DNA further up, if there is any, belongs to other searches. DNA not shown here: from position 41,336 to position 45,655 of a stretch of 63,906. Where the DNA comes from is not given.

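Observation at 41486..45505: Exosortase fused in a single ~1335-aa ORF to a ~1000-aa TPR array (EpsH-like plus PrsT-like in one polypeptide)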

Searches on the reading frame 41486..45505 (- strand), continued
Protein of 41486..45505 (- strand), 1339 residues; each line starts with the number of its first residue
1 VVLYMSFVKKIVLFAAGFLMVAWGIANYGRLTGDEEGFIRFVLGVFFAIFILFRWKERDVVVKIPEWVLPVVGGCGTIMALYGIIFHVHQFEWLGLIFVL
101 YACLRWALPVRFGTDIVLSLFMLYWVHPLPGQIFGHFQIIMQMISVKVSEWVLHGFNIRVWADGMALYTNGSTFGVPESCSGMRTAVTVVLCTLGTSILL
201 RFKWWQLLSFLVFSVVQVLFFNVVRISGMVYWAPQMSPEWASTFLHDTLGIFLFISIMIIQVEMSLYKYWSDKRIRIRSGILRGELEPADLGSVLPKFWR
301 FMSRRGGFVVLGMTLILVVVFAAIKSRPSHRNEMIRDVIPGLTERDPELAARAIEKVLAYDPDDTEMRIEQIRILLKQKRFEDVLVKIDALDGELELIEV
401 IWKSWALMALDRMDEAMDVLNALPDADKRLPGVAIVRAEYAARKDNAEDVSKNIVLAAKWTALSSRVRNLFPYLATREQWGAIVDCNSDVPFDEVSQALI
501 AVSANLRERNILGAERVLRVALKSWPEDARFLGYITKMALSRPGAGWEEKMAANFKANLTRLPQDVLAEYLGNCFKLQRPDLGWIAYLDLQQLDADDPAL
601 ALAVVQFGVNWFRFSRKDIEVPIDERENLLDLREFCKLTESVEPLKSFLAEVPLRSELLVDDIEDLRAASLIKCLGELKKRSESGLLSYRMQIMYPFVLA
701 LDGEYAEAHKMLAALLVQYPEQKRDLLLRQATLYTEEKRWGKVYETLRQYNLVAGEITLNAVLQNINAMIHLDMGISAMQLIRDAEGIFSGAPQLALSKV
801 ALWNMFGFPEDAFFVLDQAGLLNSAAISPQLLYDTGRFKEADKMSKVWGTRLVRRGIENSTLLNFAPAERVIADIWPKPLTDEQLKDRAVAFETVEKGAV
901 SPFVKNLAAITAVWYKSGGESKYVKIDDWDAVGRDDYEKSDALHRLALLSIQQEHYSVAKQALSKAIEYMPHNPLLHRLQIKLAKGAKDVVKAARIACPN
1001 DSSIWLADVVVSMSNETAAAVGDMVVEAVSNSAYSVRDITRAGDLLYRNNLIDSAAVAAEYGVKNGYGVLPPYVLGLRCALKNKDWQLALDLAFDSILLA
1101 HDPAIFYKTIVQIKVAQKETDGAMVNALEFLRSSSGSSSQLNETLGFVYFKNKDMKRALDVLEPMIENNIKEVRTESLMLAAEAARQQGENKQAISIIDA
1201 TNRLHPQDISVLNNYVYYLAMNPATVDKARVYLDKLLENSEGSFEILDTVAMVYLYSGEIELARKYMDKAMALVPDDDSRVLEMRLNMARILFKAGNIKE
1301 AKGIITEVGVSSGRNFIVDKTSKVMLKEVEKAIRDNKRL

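Call 16: find_encoding_contigs(protein=P0091, flank=10000, max_places=2)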
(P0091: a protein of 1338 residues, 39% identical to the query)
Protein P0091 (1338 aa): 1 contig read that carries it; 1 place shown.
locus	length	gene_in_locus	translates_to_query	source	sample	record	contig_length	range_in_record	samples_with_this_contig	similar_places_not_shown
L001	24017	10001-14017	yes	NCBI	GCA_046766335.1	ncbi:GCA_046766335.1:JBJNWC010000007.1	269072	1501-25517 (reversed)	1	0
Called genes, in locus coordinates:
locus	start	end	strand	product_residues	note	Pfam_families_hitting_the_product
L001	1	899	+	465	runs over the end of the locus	PF02310:B12-binding, PF04055:Radical_SAM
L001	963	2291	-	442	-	PF09861:Lar_N, PF21113:LarA_C (weak)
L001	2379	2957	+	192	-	PF00156:Pribosyltran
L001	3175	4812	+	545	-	-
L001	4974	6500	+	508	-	-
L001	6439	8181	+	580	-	PF01946:Thi4 (weak), PF13450:NAD_binding_8, PF01593:Amino_oxidase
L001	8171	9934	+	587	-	PF13231:PMT_2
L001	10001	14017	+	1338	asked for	PF09721:Exosortase_EpsH, PF07719:TPR_2 (faint), PF13428:TPR_14 (faint), PF14559:TPR_19 (faint)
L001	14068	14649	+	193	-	PF13578:Methyltransf_24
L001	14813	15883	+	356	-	PF02563:Poly_export, PF22461:SLBB_2 (weak)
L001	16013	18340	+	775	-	PF02706:Wzz (weak), PF13614:AAA_31, PF01656:CbiA (weak)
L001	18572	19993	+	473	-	PF02397:Bac_transf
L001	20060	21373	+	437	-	PF04932:Wzy_C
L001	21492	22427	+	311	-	-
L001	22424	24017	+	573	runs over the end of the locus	PF26626:DUF8201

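Call 17: find_encoding_contigs(protein=P0008, flank=10000, max_places=2)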
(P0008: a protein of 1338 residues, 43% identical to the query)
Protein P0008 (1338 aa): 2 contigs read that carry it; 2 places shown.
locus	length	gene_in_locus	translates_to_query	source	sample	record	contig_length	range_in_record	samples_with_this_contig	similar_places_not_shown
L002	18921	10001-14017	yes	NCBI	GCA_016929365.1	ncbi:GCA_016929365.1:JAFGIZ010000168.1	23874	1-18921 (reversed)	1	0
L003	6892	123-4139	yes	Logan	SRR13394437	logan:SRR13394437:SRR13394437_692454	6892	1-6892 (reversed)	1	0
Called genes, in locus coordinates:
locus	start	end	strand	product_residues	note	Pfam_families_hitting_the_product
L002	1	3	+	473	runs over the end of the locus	PF02321:OEP (faint)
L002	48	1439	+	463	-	PF01554:MatE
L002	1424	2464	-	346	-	PF01208:URO-D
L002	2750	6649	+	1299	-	PF25023:TEN_YD-shell (weak), PF05593:RHS_repeat (weak), PF25023:TEN_YD-shell, PF05593:RHS_repeat, PF25023:TEN_YD-shell, PF03527:RHS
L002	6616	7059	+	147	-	-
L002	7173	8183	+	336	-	PF01797:Y1_Tnp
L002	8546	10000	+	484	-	-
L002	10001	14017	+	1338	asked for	PF09721:Exosortase_EpsH, PF07719:TPR_2 (faint), PF12895:ANAPC3 (faint), PF13428:TPR_14 (faint), PF13432:TPR_16 (faint), PF14559:TPR_19 (faint), PF23914:TPR_CcmH_CycH (faint), PF13424:TPR_12 (weak)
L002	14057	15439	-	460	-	PF02397:Bac_transf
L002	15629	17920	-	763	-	PF13807:GNVR (faint), PF01656:CbiA (weak), PF09140:MipZ (faint), PF13614:AAA_31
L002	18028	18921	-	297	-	PF02563:Poly_export, PF10531:SLBB (faint), PF22461:SLBB_2 (weak)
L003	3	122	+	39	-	?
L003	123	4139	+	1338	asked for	PF09721:Exosortase_EpsH, PF07719:TPR_2 (faint), PF12895:ANAPC3 (faint), PF13428:TPR_14 (faint), PF13432:TPR_16 (faint), PF14559:TPR_19 (faint), PF23914:TPR_CcmH_CycH (faint), PF13424:TPR_12 (weak)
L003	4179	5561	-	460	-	PF02397:Bac_transf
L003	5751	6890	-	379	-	?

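Call 20: search_solved_structures(query=A1, max_evalue=0.01)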
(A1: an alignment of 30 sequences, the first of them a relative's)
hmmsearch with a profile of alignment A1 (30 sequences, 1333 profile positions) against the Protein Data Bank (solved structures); distinct sequences matched with E-value up to 0.01: 37.
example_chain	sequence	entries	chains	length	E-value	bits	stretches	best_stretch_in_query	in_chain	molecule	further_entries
8sxe_C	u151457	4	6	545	1.2e-14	56.1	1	1200-1322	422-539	TPR repeat-containing protein PA4667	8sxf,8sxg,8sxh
7rqf_A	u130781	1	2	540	1.2e-14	56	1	1200-1322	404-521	TPR repeat-containing protein PA4667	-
9qhb_A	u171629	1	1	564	2.9e-12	48.1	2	1118-1305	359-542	Engineered tetratricopeptide repeat protein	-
7obi_A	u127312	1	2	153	1.8e-10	42.2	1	1140-1273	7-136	CTPR-rv4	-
5fzq_A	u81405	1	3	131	1.4e-08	35.9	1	1184-1276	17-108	DESIGNED TPR PROTEIN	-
5fzr_A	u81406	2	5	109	1.8e-08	35.6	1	1184-1274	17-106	DESIGNED TPR PROTEIN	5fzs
8bu0_A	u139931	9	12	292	2.9e-07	31.6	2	1123-1303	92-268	Consensus tetratricopeptide repeat protein | Crystal structure of an 8-repeat consensus TPR superhelix with Zinc. | Monomer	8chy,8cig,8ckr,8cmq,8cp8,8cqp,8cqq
7nfx_z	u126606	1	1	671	6.1e-07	30.5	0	342-484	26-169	Signal recognition particle subunit SRP72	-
8qvw_B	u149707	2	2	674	6.2e-07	30.5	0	342-484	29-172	Signal recognition particle subunit SRP72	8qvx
7obq_z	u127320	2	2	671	7.6e-07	30.2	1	342-517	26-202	Signal recognition particle subunit SRP72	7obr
6frk_r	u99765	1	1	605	8.1e-07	30.1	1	342-517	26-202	Signal recognition particle subunit SRP72,Signal recognition particle subunit SRP72,Signal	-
7vep_A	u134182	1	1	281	1.6e-06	29.1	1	687-816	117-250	ESX-5 secretion system protein EccA5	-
9qhc_A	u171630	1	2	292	2.1e-06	28.7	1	1118-1303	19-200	Engineered tetratricopeptide repeat protein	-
5oj8_A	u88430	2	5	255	5.6e-05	24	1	1202-1310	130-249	Kinesin light chain 1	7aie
6fuz_A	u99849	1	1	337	5.9e-05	23.9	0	1202-1314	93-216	Kinesin light chain 1,Kinesin light chain 1,C-Jun-amino-terminal kinase-interacting protei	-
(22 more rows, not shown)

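Call 23: find_related_loci(query=A1, collection=genome_contigs, flank=10000)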
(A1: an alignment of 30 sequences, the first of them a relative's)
Query A1 (1335 aa) in genome_contigs; peptide patterns used: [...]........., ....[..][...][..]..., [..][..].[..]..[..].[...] (x = any residue, [..] = any of these).
110 stretches matched a pattern; 85 encode a relative of the query (tblastn E <= 1e-3); the best 80 are kept; 77 distinct loci.
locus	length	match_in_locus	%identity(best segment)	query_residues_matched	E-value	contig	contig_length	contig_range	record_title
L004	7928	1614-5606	70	1-1332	0e+0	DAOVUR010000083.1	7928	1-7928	MAG TPA_asm: bacterium isolate CSMAG_1684 CSMAG_1684_k141_5216790_length_7928_cov_16.0000, whole genome shotgun sequence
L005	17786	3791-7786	40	1-1327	0e+0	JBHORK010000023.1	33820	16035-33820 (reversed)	Verrucomicrobiota bacterium isolate SAG AM-311-M03 NODE_23_length_33820_cov_31.812794, whole genome shotgun sequence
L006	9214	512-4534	42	1-1327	0e+0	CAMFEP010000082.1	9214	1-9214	MAG: Kiritimatiellales bacterium isolate AH-24oct19-233 genome assembly, contig: AH-24oct19-C18211, whole genome shotgun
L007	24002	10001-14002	39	1-1327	0e+0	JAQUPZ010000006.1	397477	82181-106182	MAG: Kiritimatiellae bacterium isolate STD1_38 NODE_33_length_397477_cov_7.388084_Sandtown_D1, whole genome shotgun sequ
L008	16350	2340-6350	39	4-1333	0e+0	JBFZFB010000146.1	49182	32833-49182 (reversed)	MAG: Lentisphaerota bacterium isolate PPR_0604 PPR_0604.fa_k121_660399, whole genome shotgun sequence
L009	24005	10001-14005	40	1-1334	0e+0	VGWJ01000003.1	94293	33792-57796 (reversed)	MAG: Lentisphaerae bacterium isolate M_DeepCast_400m_m2_230 M_DeepCast_400m_m2_230_Ga0194112_10000136, whole genome shot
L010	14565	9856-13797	40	19-1330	0e+0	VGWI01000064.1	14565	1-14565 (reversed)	MAG: Lentisphaerae bacterium isolate K_DeepCast_250m_m2_056 K_DeepCast_250m_m2_056_Ga0194125_10008403, whole genome shot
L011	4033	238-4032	40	1-1249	0e+0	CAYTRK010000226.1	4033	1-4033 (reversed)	MAG TPA_asm: uncultured Victivallaceae bacterium isolate SRP332253_co1_11 genome assembly, contig: NODE_34106_length_403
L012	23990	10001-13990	40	5-1330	0e+0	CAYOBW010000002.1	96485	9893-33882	MAG TPA_asm: uncultured Victivallales bacterium isolate SRP272421_co2_758 genome assembly, contig: NODE_221_length_96485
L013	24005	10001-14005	38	4-1326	0e+0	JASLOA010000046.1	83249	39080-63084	MAG: Kiritimatiellia bacterium isolate Arabian11_MAG_24 c_000001403535, whole genome shotgun sequence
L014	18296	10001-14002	41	1-1333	0e+0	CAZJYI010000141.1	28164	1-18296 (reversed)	MAG TPA_asm: uncultured Victivallales bacterium isolate binchicken_co97_160 genome assembly, contig: NODE_6817_length_28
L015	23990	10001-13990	39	4-1328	0e+0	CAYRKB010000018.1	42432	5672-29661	MAG TPA_asm: uncultured Victivallales bacterium isolate SRP272421_co1_463 genome assembly, contig: NODE_1627_length_4243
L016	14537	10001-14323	37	1-1330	0e+0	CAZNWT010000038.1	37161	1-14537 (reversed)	MAG TPA_asm: uncultured Victivallales bacterium isolate binchicken_co47_191 genome assembly, contig: NODE_706_length_371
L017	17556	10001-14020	37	4-1331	0e+0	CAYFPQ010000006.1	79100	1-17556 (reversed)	MAG TPA_asm: uncultured Victivallales bacterium isolate ERP019367_co2_131 genome assembly, contig: NODE_337_length_79100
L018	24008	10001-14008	39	2-1327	0e+0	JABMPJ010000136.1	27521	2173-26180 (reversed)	MAG: Lentisphaerae bacterium isolate bin.508 k141_3959162, whole genome shotgun sequence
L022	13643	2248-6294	37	1-1330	0e+0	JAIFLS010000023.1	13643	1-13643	MAG: bacterium isolate bin_212 scaffold_9058, whole genome shotgun sequence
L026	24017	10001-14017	38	4-1330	0e+0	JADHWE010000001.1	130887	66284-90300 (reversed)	MAG: Kiritimatiellae bacterium isolate BS750m-G19 BS-750m-C25, whole genome shotgun sequence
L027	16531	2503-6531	37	1-1326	0e+0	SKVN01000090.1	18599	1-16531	MAG: Kiritimatiellae bacterium isolate CSSed162cmB_164 CSSed16-2cmB-7085, whole genome shotgun sequence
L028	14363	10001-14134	37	1-1335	0e+0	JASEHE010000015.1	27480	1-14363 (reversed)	MAG: Verrucomicrobiota bacterium isolate Yes70-15 NODE_15_length_27480_cov_17.828113, whole genome shotgun sequence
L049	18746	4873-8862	35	1-1330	0e+0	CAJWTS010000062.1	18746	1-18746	MAG TPA_asm: uncultured Verrucomicrobia bacterium isolate ERR599008_bin.48_MetaBAT_v2.12.1_MAG genome assembly, contig:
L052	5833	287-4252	31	4-1308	4e-171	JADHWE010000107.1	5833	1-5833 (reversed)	MAG: Kiritimatiellae bacterium isolate BS750m-G19 BS-750m-C29089, whole genome shotgun sequence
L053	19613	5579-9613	29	4-1330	9e-167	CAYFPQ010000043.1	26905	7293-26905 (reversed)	MAG TPA_asm: uncultured Victivallales bacterium isolate ERP019367_co2_131 genome assembly, contig: NODE_1361_length_2690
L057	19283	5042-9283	28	2-1304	7e-162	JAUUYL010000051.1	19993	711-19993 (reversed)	MAG: Lentisphaerota bacterium isolate CSMAG_166 CSMAG_166_k127_14059473_length_19993_cov_14.0136, whole genome shotgun s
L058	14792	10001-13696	30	33-1299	8e-161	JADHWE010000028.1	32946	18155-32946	MAG: Kiritimatiellae bacterium isolate BS750m-G19 BS-750m-C1514, whole genome shotgun sequence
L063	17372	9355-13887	36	1-1280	1e-153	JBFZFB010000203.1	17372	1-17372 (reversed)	MAG: Lentisphaerota bacterium isolate PPR_0604 PPR_0604.fa_k121_221187, whole genome shotgun sequence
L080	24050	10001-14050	31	23-1330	0e+0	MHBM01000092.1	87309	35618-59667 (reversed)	MAG: Lentisphaerae bacterium RIFOXYA12_FULL_48_11 rifixya3_full_scaffold_216, whole genome shotgun sequence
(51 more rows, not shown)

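Call 27: search_protein_families(library=ncbifam, proteins=[L080:14092-14811:-, L052:4317-5039:-, L063:8562-9254:+, L005:3015-3776:+, L027:1432-2133:+, L057:9397-9957:-], max_evalue=0.1)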
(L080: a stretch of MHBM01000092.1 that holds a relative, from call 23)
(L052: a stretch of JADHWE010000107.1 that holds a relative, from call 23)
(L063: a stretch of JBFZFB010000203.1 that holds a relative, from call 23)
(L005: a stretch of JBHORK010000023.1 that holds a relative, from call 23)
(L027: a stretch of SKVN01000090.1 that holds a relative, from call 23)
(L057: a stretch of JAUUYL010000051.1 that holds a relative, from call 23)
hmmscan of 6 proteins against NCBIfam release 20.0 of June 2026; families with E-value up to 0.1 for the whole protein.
L080:14092-14811:- (239 aa): 2 families
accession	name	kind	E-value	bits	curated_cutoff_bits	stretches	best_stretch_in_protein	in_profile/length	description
TIGR02595.1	PEP_CTERM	domain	0.0017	19.1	16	1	209-234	1-24/24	PEP-CTERM sorting domain-containing protein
NF038120.1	PEP_CTERM_QFxxD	subfamily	0.0083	16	80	1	195-233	178-215/215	NF038120 family PEP-CTERM protein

L052:4317-5039:- (240 aa): 3 families
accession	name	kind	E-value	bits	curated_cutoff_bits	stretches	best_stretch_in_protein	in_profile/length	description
NF038120.1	PEP_CTERM_QFxxD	subfamily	0.0016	18.3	80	1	193-230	177-214/215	NF038120 family PEP-CTERM protein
NF038129.1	PEP_NF038129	equivalog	0.013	15.4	65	1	65-231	31-194/194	NF038129 family PEP-CTERM protein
TIGR02595.1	PEP_CTERM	domain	0.025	15.4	16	1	208-233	1-24/24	PEP-CTERM sorting domain-containing protein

L063:8562-9254:+ (230 aa): 2 families
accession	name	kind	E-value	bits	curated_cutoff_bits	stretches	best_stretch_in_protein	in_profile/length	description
TIGR02595.1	PEP_CTERM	domain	0.0054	17.5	16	1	202-225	1-22/24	PEP-CTERM sorting domain-containing protein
NF038129.1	PEP_NF038129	equivalog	0.018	14.9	65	0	198-225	167-194/194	NF038129 family PEP-CTERM protein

L005:3015-3776:+ (253 aa): 6 families
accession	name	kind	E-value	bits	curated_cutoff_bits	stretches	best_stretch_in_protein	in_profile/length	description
NF038120.1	PEP_CTERM_QFxxD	subfamily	5.6e-05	23.1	80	1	92-241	80-214/215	NF038120 family PEP-CTERM protein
NF038129.1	PEP_NF038129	equivalog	0.00058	19.7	65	1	153-241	108-194/194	NF038129 family PEP-CTERM protein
NF041538.1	PEP_EDSA_1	subfamily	0.017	14.8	100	1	213-241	280-307/307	EDSAP-1 family PEP-CTERM protein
NF038118.1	PEP_CTERM_CCXG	equivalog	0.029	14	90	0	206-241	164-199/199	CCXG family PEP-CTERM protein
TIGR02595.1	PEP_CTERM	domain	0.031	15.1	16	0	218-241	1-22/24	PEP-CTERM sorting domain-containing protein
NF038125.1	PEP_CTERM_THxN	subfamily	0.049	13.2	85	0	210-241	217-246/246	THxN family PEP-CTERM protein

L027:1432-2133:+ (233 aa): 4 families
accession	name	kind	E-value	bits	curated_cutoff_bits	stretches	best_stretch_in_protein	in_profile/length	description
NF041538.1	PEP_EDSA_1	subfamily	0.00028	20.7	100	1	195-219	283-307/307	EDSAP-1 family PEP-CTERM protein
TIGR02595.1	PEP_CTERM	domain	0.011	16.5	16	1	196-220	1-23/24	PEP-CTERM sorting domain-containing protein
NF038129.1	PEP_NF038129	equivalog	0.018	14.9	65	1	195-219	170-194/194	NF038129 family PEP-CTERM protein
NF038125.1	PEP_CTERM_THxN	subfamily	0.02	14.5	85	1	195-219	222-246/246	THxN family PEP-CTERM protein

L057:9397-9957:- (186 aa): 2 families
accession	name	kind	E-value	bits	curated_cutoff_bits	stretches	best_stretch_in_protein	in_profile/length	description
TIGR02595.1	PEP_CTERM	domain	0.00035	21.2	16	1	161-186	1-24/24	PEP-CTERM sorting domain-containing protein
NF033507.3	Loki-CTERM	subfamily_domain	0.078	13.3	19.9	1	164-186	5-26/27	Loki-CTERM sorting domain-containing protein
